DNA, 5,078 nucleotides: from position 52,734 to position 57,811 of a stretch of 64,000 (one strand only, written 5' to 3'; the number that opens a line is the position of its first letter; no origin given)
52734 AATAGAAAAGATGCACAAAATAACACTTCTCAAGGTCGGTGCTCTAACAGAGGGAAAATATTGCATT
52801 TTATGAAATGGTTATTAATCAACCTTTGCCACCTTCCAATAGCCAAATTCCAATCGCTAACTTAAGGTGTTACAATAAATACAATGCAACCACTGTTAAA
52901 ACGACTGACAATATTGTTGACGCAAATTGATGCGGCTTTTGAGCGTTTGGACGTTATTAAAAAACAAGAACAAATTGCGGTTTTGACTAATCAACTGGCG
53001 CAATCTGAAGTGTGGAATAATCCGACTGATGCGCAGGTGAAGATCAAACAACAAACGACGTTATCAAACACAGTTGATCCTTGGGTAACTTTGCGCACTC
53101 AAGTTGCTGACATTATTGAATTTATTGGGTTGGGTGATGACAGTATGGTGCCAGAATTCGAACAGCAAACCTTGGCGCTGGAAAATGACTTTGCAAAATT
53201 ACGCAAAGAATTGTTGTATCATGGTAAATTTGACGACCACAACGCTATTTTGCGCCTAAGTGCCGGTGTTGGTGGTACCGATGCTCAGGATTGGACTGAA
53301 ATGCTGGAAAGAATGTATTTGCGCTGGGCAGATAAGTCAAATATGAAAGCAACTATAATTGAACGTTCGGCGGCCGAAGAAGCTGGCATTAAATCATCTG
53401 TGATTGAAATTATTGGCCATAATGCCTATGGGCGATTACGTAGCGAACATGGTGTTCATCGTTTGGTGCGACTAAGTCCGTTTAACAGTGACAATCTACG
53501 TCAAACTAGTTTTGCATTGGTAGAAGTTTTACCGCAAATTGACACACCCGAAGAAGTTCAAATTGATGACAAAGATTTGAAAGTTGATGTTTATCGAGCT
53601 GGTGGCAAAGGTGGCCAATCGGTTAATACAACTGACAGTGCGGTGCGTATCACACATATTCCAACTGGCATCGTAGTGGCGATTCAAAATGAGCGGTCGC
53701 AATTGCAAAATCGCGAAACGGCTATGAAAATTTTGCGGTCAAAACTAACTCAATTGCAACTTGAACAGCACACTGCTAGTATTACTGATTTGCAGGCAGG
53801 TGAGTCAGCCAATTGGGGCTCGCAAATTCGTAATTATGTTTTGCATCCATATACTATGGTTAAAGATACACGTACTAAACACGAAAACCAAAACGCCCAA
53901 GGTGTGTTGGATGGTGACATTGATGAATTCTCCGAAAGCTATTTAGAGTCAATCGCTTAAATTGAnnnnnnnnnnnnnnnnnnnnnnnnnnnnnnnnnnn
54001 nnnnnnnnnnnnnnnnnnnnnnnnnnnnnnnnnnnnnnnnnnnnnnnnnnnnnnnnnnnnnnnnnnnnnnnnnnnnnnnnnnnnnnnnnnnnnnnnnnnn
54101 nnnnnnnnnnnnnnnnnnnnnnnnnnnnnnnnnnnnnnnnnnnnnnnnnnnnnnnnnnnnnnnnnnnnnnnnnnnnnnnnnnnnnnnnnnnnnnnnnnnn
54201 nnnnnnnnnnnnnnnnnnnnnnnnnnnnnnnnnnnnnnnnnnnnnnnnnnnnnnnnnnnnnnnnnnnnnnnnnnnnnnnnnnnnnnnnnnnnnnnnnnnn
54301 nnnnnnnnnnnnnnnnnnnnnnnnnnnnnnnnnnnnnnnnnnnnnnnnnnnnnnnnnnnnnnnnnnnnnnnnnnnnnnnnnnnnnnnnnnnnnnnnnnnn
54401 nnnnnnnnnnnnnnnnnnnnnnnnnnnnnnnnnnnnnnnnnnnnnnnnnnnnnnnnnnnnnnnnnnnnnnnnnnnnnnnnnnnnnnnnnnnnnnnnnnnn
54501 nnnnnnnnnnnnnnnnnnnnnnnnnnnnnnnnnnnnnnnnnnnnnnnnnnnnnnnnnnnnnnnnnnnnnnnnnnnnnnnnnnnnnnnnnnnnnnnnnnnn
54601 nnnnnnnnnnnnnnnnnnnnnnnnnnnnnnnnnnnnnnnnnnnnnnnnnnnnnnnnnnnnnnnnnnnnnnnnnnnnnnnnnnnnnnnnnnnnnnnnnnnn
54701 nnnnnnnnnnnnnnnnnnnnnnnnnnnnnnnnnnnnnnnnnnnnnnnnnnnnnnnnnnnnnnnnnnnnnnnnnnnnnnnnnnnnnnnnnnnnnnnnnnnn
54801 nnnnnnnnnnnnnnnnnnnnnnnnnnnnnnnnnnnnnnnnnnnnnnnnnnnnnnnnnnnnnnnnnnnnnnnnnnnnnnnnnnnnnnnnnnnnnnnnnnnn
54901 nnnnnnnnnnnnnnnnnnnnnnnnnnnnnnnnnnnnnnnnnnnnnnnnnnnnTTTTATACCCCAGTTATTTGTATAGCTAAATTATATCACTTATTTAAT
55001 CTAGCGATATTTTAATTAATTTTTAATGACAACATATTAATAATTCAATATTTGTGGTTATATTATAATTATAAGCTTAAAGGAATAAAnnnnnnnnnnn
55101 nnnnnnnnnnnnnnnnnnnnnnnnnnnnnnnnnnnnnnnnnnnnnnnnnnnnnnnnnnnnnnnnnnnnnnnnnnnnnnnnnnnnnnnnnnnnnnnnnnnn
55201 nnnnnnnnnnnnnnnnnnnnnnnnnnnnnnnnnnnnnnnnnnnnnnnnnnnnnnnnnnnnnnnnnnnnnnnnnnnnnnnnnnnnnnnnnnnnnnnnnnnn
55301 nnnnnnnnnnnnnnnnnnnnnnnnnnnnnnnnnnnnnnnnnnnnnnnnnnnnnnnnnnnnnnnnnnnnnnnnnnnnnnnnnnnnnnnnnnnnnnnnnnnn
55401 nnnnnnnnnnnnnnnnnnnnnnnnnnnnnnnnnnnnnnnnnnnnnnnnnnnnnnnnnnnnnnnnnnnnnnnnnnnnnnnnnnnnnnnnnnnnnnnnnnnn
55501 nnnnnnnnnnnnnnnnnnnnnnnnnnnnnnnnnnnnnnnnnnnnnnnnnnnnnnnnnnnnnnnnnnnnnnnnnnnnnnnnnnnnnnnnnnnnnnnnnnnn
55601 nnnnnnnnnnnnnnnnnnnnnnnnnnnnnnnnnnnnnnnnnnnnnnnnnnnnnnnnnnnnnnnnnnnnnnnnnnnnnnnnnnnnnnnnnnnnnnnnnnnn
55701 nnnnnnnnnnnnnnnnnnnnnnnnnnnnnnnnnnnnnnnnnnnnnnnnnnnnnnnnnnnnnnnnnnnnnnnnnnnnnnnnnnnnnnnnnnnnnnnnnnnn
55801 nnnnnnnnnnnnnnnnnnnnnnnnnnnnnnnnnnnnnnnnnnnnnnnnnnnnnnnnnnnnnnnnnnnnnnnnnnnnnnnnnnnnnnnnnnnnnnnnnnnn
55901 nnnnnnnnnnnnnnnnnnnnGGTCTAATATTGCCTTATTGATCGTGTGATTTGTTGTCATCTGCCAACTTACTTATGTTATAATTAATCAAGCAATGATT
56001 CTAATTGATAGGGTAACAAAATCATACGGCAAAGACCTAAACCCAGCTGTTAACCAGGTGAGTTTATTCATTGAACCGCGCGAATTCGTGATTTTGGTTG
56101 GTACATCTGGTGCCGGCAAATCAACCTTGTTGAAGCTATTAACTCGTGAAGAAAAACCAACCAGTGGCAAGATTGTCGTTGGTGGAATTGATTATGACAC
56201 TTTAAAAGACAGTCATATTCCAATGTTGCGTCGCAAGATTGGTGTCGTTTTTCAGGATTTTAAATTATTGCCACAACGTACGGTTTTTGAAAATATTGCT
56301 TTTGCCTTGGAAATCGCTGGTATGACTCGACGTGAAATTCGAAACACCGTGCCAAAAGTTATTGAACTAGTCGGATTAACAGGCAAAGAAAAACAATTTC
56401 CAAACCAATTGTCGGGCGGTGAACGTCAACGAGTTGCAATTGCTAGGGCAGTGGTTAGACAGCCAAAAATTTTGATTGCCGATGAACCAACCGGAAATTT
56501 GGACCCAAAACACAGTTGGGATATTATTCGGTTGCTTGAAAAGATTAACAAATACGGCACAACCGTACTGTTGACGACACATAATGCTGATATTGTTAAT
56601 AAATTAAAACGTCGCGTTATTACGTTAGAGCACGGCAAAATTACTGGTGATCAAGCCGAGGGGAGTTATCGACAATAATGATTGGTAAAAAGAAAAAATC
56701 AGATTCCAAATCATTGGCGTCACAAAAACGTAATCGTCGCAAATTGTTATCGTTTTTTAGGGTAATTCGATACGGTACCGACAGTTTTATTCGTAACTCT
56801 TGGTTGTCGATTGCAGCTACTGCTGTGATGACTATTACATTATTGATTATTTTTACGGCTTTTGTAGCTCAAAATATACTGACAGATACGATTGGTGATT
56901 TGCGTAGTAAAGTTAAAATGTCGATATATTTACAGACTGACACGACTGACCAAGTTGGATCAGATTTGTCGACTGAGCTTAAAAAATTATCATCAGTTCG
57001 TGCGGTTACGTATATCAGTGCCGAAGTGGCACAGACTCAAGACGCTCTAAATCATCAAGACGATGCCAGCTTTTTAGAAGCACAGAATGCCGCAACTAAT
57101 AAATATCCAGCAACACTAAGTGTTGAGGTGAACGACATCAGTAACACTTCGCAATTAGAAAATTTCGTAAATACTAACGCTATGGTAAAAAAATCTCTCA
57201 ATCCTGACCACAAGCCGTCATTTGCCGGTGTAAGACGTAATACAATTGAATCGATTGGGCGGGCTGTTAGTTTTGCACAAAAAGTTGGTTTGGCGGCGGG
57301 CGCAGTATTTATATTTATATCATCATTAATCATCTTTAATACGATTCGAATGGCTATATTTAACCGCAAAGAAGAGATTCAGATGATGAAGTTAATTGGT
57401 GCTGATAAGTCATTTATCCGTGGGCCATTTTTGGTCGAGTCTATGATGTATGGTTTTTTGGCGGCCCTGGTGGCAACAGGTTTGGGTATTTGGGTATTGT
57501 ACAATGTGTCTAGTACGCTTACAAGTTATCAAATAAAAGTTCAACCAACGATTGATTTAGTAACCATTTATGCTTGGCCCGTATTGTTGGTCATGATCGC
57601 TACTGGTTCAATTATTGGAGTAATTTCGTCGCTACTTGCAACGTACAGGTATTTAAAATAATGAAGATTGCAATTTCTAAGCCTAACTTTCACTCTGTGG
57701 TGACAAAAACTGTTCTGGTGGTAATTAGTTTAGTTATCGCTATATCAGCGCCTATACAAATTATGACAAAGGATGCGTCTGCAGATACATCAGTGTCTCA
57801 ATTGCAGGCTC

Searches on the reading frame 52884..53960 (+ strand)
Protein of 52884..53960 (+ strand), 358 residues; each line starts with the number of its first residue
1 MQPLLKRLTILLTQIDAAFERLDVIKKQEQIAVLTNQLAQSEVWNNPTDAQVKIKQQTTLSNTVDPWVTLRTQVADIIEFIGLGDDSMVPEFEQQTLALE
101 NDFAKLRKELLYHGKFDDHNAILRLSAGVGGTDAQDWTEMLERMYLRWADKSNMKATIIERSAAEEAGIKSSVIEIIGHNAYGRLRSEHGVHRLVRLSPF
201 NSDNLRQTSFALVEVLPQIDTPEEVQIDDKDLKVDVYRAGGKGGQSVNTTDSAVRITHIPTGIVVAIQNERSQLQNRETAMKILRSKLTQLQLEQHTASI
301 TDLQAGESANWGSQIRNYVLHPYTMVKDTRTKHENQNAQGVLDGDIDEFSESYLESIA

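Call 35: search_protein_families(library=pfam, proteins=[window:52884-53960:+], max_evalue=0.00001)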
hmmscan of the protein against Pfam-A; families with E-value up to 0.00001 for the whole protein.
window:52884-53960:+ (358 aa): 2 families
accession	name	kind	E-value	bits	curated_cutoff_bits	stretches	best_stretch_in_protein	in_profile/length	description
PF03462.23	PCRF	-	2.3e-44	152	24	1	28-213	2-194/194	PCRF domain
PF00472.26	RF-1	-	4.8e-39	133.3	35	1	224-330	4-116/116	RF-1 domain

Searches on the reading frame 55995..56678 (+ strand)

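Call 35: search_protein_families(library=pfam, proteins=[window:55995-56678:+], max_evalue=0.00001)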
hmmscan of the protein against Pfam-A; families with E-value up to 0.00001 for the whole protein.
window:55995-56678:+ (227 aa): 2 families
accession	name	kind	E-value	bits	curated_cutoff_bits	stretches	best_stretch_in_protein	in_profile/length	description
PF00005.33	ABC_tran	-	5.6e-38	131.1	25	1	19-166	1-136/137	ABC transporter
PF13304.12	AAA_21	-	1.8e-07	32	27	0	138-201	237-303/304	AAA domain, putative AbiEii toxin, Type IV TA system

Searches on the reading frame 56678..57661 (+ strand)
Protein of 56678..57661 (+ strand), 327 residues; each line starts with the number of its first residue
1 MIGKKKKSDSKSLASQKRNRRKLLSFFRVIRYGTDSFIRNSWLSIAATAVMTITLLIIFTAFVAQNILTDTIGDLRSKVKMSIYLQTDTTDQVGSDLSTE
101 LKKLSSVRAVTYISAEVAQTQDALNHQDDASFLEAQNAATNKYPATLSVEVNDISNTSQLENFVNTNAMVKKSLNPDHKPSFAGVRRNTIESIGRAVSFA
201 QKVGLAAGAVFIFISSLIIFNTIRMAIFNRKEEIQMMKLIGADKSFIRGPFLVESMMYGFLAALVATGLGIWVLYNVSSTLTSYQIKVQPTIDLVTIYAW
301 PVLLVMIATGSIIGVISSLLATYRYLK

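Call 35: search_protein_families(library=pfam, proteins=[window:56678-57661:+], max_evalue=0.00001)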
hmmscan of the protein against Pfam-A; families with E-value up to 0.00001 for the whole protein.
window:56678-57661:+ (327 aa): 2 families
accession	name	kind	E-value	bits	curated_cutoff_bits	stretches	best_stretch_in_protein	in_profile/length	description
PF02687.27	FtsX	-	2.4e-17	63.5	25.5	1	207-327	3-117/120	FtsX-like permease C-terminal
PF18075.7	FtsX_ECD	-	8.2e-10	39.6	23.5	1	79-171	1-94/96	FtsX extracellular domain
